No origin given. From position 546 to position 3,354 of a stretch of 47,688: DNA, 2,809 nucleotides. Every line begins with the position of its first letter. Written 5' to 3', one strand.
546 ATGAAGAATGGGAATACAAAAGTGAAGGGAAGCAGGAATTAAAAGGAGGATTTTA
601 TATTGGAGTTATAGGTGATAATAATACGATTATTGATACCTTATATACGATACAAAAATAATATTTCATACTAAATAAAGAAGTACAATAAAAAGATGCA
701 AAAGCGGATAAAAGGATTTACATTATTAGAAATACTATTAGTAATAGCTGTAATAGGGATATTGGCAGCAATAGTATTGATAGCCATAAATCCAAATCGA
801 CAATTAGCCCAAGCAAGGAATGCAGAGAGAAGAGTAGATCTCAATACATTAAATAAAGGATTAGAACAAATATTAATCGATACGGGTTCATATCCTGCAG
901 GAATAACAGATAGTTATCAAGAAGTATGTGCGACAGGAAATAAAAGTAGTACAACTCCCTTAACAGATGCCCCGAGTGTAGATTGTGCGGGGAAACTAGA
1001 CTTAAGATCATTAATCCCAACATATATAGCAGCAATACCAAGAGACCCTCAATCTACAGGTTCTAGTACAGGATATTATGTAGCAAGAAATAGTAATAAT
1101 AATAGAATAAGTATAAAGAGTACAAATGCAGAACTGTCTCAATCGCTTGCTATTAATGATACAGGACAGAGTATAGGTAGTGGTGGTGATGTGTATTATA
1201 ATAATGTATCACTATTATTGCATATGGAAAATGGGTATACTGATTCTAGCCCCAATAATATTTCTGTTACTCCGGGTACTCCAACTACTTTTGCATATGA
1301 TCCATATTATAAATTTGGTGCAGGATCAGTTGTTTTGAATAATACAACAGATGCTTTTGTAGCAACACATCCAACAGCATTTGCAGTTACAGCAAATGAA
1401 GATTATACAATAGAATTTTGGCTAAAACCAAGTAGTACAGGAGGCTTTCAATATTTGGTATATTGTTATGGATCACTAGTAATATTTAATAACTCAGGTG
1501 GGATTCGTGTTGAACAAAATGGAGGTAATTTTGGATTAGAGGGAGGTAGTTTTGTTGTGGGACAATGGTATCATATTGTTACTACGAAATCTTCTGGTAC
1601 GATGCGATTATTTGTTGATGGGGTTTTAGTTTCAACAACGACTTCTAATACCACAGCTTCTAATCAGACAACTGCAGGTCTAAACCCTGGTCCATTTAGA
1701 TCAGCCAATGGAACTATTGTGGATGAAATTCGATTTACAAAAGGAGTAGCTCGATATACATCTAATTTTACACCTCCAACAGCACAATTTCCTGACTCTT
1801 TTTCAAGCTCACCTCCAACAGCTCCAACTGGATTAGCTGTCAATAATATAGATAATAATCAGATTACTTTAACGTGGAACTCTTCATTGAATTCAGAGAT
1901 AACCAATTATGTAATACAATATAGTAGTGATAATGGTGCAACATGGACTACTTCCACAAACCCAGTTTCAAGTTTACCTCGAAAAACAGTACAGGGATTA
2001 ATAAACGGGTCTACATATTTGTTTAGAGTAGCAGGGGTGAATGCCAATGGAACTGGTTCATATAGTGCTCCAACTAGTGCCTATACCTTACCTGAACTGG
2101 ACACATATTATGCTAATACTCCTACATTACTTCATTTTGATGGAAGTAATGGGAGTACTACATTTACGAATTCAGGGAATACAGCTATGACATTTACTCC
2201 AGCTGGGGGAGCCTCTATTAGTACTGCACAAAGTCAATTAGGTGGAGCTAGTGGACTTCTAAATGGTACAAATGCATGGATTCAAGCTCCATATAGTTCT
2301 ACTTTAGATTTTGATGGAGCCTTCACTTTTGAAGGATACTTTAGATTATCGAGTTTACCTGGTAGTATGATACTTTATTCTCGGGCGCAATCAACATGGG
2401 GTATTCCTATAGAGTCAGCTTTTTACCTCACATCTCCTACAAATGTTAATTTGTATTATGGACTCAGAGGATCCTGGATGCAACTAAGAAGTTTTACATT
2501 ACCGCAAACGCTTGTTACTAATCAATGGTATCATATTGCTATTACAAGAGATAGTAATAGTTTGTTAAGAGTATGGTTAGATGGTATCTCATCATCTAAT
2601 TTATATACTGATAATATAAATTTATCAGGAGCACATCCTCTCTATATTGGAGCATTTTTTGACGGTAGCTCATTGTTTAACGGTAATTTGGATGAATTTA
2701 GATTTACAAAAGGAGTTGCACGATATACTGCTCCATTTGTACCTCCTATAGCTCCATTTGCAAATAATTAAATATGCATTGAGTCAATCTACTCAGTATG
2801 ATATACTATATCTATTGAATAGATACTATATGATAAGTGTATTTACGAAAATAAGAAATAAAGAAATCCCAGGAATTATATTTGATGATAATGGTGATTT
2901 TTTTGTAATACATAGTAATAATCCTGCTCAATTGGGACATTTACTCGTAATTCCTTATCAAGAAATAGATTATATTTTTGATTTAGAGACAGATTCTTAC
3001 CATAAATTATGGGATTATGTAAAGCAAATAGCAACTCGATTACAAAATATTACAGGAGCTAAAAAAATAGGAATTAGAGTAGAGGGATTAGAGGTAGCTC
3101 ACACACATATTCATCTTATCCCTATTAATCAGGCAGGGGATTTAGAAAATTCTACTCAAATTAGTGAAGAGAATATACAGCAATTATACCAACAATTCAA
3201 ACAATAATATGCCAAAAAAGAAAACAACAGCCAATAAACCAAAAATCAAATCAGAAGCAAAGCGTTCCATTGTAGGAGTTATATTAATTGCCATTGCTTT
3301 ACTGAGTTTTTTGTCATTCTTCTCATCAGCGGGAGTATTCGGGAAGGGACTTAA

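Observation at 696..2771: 691-aa protein with a canonical type IV prepilin leader followed by FN3 and duplicated LamG/ConA-like lectin domains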

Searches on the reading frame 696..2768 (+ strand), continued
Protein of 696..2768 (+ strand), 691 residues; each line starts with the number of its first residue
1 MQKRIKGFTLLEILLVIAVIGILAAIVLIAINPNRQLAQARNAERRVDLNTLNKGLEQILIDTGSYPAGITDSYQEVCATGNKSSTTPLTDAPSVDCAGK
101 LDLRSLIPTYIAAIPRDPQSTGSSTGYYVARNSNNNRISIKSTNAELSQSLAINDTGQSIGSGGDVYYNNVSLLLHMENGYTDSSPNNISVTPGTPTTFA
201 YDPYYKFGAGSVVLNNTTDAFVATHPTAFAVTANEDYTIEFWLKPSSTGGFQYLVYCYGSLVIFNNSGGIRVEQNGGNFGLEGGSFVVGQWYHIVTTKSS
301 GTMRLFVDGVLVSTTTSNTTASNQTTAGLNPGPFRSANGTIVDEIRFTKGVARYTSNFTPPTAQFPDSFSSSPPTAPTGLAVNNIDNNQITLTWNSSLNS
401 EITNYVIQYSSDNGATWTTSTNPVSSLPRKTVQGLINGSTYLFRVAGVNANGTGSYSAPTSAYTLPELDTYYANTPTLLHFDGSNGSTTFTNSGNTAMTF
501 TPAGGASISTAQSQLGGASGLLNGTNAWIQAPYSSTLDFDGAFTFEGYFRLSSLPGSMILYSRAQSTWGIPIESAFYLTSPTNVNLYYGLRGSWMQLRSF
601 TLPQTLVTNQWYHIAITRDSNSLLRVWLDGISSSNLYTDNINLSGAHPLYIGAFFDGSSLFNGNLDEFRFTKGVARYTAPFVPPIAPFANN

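Call 20: find_encoding_contigs(protein=P0072, flank=10000, max_places=2)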
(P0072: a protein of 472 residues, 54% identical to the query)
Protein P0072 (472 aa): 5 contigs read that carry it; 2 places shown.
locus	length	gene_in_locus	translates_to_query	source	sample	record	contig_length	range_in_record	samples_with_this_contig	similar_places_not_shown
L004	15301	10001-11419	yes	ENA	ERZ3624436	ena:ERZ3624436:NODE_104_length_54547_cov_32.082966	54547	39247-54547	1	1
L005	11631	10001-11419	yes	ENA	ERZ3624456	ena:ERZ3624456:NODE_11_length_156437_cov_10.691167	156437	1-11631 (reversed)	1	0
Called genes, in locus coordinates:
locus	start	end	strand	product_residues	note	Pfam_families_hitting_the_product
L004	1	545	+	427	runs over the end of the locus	PF26449:DUF8128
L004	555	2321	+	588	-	PF10412:TrwB_AAD_bind (faint), PF12696:TraG-D_C (weak)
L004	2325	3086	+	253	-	PF18900:DUF5656 (weak)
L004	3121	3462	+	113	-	-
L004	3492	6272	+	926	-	PF00912:Transgly, PF00905:Transpeptidase, PF17957:Big_7 (faint)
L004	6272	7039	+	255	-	PF01026:TatD_DNase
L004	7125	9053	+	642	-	PF00012:HSP70, PF06723:MreB_Mbl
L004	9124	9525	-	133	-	PF04892:VanZ-LLP1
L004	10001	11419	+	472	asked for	PF13385:Laminin_G_3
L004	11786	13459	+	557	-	PF07963:N_methyl (weak)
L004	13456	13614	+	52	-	-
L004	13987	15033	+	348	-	PF01527:HTH_Tnp_1 (faint), PF13384:HTH_23, PF13518:HTH_28, PF13551:HTH_29 (weak), PF00665:rve, PF13610:DDE_Tnp_IS240, PF13683:rve_3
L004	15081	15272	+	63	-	PF07963:N_methyl (weak)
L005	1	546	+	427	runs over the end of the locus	PF26449:DUF8128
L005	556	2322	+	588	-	PF10412:TrwB_AAD_bind (faint), PF12696:TraG-D_C (weak)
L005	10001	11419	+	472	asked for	PF13385:Laminin_G_3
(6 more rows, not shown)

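Call 28: search_solved_structures(query=window:696-2768:+, max_evalue=0.01)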
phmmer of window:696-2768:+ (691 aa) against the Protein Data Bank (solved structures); distinct sequences matched with E-value up to 0.01: 59.
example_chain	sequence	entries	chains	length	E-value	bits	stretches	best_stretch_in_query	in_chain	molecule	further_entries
8q6t_I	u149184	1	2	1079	3.8e-43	151.2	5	371-453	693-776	Titin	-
8g4l_bm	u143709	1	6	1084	2.3e-36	128.8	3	374-464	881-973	Titin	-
8bnq_A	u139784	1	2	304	1.4e-15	60.1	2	374-464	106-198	Titin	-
8bvo_A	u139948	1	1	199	1.7e-11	46.6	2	373-455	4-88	Titin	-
8bxr_A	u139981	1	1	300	4.2e-11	45.3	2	373-455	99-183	Titin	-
3lpw_A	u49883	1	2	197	5.6e-10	41.6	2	370-453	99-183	A77-A78 domain from Titin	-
6pol_A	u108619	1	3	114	3.3e-09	39.1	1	370-459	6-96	Roundabout homolog 3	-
6pog_A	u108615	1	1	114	9.4e-09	37.5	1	371-457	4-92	Roundabout homolog 3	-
8oq9_A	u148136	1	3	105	2.9e-08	35.9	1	370-460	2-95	Titin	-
1wf5_A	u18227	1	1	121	3.5e-08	35.6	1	381-467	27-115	sidekick 2 protein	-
8orl_A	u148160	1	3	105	6.5e-08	34.8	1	370-456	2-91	Titin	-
7tgg_A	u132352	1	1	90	6.5e-07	31.5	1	4-68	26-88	Geopilin domain 1 protein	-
5fm5_M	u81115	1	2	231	6.7e-07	31.4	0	374-457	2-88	MYOMESIN-1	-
8oty_A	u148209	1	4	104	1.1e-06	30.7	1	370-460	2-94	Titin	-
4u3h_A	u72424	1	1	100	1.3e-06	30.4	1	373-458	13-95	FN3con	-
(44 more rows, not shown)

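Call 34: predict_structure(alignment_id=A1)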
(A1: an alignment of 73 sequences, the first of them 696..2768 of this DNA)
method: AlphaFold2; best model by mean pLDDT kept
length: 691 residues; sequences in the alignment: 73
mean_pLDDT: 77.1   pTM: 0.44
mean pLDDT of the five models: 77.1, 76.9, 74.9, 73.7, 73.6
residues with pLDDT >= 90: 216; 70-90: 249; 50-70: 167; < 50: 59
segments of 3 or more residues with pLDDT < 50: 1-5, 73-75, 80-89, 109-123, 148-163
pLDDT, mean of each block of 10 residues (from residue 1): 56 86 75 68 71 69 67 52 47 57 56 43 53 63 51 39 72 87 88 70 75 76 78 85 81 59 65 68 85 91 92 83 53 58 91 94 81 60 68 68 80 85 65 76 82 79 79 96 97 95 96 93 94 89 96 88 73 85 88 78 96 95 93 86 85 86 97 95 91 81
secondary structure, 60 per line:
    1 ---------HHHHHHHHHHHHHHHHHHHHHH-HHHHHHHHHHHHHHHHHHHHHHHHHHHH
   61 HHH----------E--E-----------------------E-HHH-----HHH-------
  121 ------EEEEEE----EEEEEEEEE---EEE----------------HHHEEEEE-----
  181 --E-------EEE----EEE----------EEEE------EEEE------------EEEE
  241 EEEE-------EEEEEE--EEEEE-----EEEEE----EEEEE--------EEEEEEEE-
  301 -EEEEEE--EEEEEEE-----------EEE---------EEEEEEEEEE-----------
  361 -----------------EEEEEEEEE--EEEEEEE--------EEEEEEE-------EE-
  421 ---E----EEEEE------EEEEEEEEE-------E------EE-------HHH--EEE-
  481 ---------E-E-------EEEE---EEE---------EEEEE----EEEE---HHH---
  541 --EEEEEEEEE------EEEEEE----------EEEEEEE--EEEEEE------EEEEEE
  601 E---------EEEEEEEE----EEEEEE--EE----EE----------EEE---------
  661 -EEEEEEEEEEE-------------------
elements in order (helices of 4 or more, strands of 3 or more residues): H10-31 H33-63 E127-132 E137-145 E149-151 E171-175 E191-193 E198-200 E211-214 E221-224 E237-244 E252-257 E260-264 E270-274 E279-283 E292-299 E302-307 E310-316 E328-330 E340-349 E378-386 E389-395 E404-410 E429-433 E440-448 E477-479 E500-503 E507-509 E519-523 E528-531 E543-551 E558-563 E574-580 E583-588 E595-601 E611-618 E623-628 E649-651 E662-672

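Call 38: fold_search(model_id=the predicted structure, library=pdb)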
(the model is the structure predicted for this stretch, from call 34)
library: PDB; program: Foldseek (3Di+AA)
matches with E <= 10: 1839; with E <= 0.001: 617
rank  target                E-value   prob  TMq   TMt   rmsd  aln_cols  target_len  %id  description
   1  5ik4                  4.7e-10  1.00  0.17  0.28  31.1       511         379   12  Laminin A2LG45 C-form, Apo. (released 2016-08-10)
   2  5lr0_B                5.5e-10  1.00  0.22  0.35  27.0       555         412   10  Binding domain of Botulinum Neurotoxin DC in complex with SialylT (released 2017-08-30)
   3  3rmx_B                6.8e-10  1.00  0.23  0.37  30.0       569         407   11  Crystal structure of HCR/D F1240A mutant (released 2011-06-01)
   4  3rmy_A                8.3e-10  1.00  0.21  0.35  30.7       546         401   10  Crystal structure of HCR/D W1238A mutant (released 2011-06-01)
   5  5jmc_C                8.3e-10  1.00  0.21  0.34  28.1       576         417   10  Receptor binding domain of Botulinum neurotoxin A in complex with rat SV2C (released 2016-06-15)
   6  7z5t                  8.3e-10  1.00  0.21  0.35  29.2       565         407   11  Crystal Structure of botulinum neurotoxin A2 cell binding domain (released 2022-06-08)
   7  9arl_A                9.2e-10  1.00  0.22  0.13  28.8       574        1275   11  CryoEM structure of BoNT-NTNH-OrfX2 complex from Clostridium botulinum strain A1-ST7B, major class (released 2025-01-22)
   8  6twp                  1.0e-09  1.00  0.21  0.34  28.2       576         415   12  Binding domain of BoNT/A5 (released 2020-07-22)
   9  6es1_A                1.1e-09  1.00  0.21  0.33  29.2       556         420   11  Crystal structure of the binding domain from botulinum neurotoxin A2 bound to extracellular domain of human receptor S (released 2018-04-25)
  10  5ho0                  1.3e-09  1.00  0.22  0.19  28.4       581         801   12  Crystal structure of AbnA (closed conformation), a GH43 extracellular arabinanase from Geobacillus stearothermophilus (released 2017-02-01)
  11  5jmc_G                1.4e-09  1.00  0.21  0.34  30.7       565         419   11  Receptor binding domain of Botulinum neurotoxin A in complex with rat SV2C (released 2016-06-15)
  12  3obr                  1.5e-09  1.00  0.23  0.36  30.4       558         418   11  Crystal structure of Botulinum neurotoxin serotype D binding domain (released 2010-09-08)
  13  5ik7_A                1.7e-09  1.00  0.17  0.30  26.4       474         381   12  Laminin A2LG45 I-form, Apo. (released 2016-08-10)
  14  3rmy_B                1.8e-09  1.00  0.22  0.37  30.1       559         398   10  Crystal structure of HCR/D W1238A mutant (released 2011-06-01)
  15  1diw                  1.8e-09  1.00  0.24  0.36  29.3       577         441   10  THE HC FRAGMENT OF TETANUS TOXIN COMPLEXED WITH GALACTOSE (released 2000-03-24)
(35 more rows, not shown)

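Call 43: search_protein_families(library=pfam, alignment_id=A3, max_evalue=0.0001)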
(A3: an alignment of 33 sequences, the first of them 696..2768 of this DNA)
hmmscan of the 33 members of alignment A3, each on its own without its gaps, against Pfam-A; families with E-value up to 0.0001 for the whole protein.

A. member 1, window:696-2768:+ (691 aa): 3 families
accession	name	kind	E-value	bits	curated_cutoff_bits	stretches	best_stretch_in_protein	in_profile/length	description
PF13385.13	Laminin_G_3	-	1.5e-29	103.5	27.6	2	218-341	3-135/151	Concanavalin A-like lectin/glucanases superfamily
PF00041.27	fn3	-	1.2e-13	51.5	25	1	376-461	2-82/84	Fibronectin type III domain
PF07963.17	N_methyl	-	1.6e-06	27.9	21.2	1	3-28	2-27/27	Prokaryotic N-terminal methylation motif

B. families by the number of members that match (of 33 scanned): 21 families
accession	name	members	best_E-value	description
PF07963.17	N_methyl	30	2.3e-07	Prokaryotic N-terminal methylation motif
PF13385.13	Laminin_G_3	8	3.1e-36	Concanavalin A-like lectin/glucanases superfamily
PF17164.10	DUF5122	2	9.5e-19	Domain of unknown function (DUF5122) beta-propeller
PF21722.4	Gly_rich_2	2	6.1e-17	Glycine-rich domain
PF00041.27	fn3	2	1.2e-13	Fibronectin type III domain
PF00754.31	F5_F8_type_C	2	5.1e-10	F5/8 type C domain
PF22633.2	F5_F8_type_C_2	2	7.4e-10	NedA-like, galactose-binding domain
PF03781.23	FGE-sulfatase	2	3.2e-07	Sulfatase-modifying factor enzyme 1-like domain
PF03382.20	DUF285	1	8.6e-116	Mycoplasma protein of unknown function, DUF285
PF25275.1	Golvesin_C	1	1.3e-47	Golvesin C-terminal domain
PF09603.15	Fib_succ_major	1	1.1e-33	Fibrobacter succinogenes major domain (Fib_succ_major)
PF25390.1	WD40_RLD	1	2.4e-30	RCC1-like domain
PF10528.15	GLEYA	1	8.5e-21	GLEYA domain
PF07691.17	PA14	1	9.3e-18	PA14 domain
PF00415.24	RCC1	1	1e-17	Regulator of chromosome condensation (RCC1) repeat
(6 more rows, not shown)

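Call 75: search_protein_families(library=pfam, alignment_id=A5, max_evalue=0.0001)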
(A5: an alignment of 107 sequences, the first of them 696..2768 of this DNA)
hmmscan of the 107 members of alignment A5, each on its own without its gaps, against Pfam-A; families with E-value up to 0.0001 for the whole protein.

A. member 1, window:696-2768:+ (691 aa): 3 families
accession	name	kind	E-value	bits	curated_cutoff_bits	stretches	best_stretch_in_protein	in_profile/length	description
PF13385.13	Laminin_G_3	-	1.5e-29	103.5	27.6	2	218-341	3-135/151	Concanavalin A-like lectin/glucanases superfamily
PF00041.27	fn3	-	1.2e-13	51.5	25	1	376-461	2-82/84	Fibronectin type III domain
PF07963.17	N_methyl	-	1.6e-06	27.9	21.2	1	3-28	2-27/27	Prokaryotic N-terminal methylation motif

B. families by the number of members that match (of 107 scanned): 34 families (the first 25 are shown)
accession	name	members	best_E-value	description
PF07963.17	N_methyl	72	3.7e-08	Prokaryotic N-terminal methylation motif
PF13385.13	Laminin_G_3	33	1.5e-29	Concanavalin A-like lectin/glucanases superfamily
PF21722.4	Gly_rich_2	10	1.2e-39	Glycine-rich domain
PF17164.10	DUF5122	8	1.6e-161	Domain of unknown function (DUF5122) beta-propeller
PF25390.1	WD40_RLD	7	2.1e-70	RCC1-like domain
PF00415.24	RCC1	7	1.4e-63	Regulator of chromosome condensation (RCC1) repeat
PF13540.12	RCC1_2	7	4e-44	Regulator of chromosome condensation (RCC1) repeat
PF09206.18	ArabFuran-catal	6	6.3e-12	Alpha-L-arabinofuranosidase B, catalytic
PF06739.17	SBBP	5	1.4e-15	Beta-propeller repeat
PF07603.17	Lcl_C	5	7.9e-08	Lcl C-terminal domain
PF02973.23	Sialidase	4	1.7e-10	Sialidase, N-terminal domain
PF25384.1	Alsin_RLD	3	4.7e-14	Alsin RCC1-like domain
PF00147.23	Fibrinogen_C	3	6.8e-08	Fibrinogen beta and gamma chains, C-terminal globular domain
PF08334.16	T2SSG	3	1.3e-06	Type II secretion system (T2SS), protein G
PF00400.38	WD40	2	2.1e-22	WD domain, G-beta repeat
PF00041.27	fn3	2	9.7e-19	Fibronectin type III domain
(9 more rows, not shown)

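Call 78: search_solved_structures(query=A1, max_evalue=0.01)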
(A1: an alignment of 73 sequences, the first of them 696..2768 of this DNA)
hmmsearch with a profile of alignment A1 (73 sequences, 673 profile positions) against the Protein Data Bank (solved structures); distinct sequences matched with E-value up to 0.01: 30.
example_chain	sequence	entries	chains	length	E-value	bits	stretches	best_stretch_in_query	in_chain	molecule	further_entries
4qvs_A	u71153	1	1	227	2.7e-21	78.9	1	280-423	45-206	S-layer domain-containing protein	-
5hon_A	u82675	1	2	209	3.2e-16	62.1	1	488-648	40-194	Extracellular arabinanase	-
5ho0_A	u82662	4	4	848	8.1e-15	57.5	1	488-648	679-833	Extracellular arabinanase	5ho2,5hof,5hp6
3r05_A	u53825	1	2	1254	1.1e-12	50.4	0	553-628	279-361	Neurexin-1-alpha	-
3qcw_A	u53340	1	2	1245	1.2e-12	50.3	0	553-628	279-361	Neurexin-1-alpha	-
8sl1_A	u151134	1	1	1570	1.4e-12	50.1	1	489-641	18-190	Pappalysin-2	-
3poy_A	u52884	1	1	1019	4.4e-10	41.8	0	553-628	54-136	Neurexin-1-alpha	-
7y5n_C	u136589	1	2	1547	7.8e-09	37.7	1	499-651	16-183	Pappalysin-1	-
8a7d_C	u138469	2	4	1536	7.8e-09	37.7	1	499-651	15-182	Pappalysin-1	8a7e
8hgg_C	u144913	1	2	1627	7.9e-09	37.7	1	499-651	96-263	Pappalysin-1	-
7ufg_A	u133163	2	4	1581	8e-09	37.7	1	499-651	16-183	Pappalysin-1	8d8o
7y5q_A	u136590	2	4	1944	9.6e-09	37.4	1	499-651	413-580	Maltose/maltodextrin-binding periplasmic protein,Pappalysin-1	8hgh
4dqa_A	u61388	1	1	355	6.5e-06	28.1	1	292-464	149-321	uncharacterized protein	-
6hox_A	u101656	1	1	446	2.6e-05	26.1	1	292-405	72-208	Binding domain (Hc) of Paraclostridial Mosquitocidal Protein 1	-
1okq_A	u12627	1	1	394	7.7e-05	24.5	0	350-428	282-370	LAMININ ALPHA 2 CHAIN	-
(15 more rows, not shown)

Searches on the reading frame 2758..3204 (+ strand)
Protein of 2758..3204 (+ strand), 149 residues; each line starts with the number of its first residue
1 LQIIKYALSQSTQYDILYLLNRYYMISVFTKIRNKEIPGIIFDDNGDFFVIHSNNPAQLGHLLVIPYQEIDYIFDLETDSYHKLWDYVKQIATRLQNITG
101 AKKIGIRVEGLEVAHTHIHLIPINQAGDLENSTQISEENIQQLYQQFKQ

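Call 6: search_protein_families(library=pfam, proteins=[window:2758-3204:+], max_evalue=0.001)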
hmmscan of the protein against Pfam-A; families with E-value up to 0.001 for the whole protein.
window:2758-3204:+ (149 aa): 2 families
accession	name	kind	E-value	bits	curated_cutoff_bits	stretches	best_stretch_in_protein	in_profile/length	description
PF01230.28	HIT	-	6e-12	46.5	21.5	1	35-123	2-95/98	HIT domain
PF11969.13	DcpS_C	-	4.7e-09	37.1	24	1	28-129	3-108/114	Scavenger mRNA decapping enzyme C-term binding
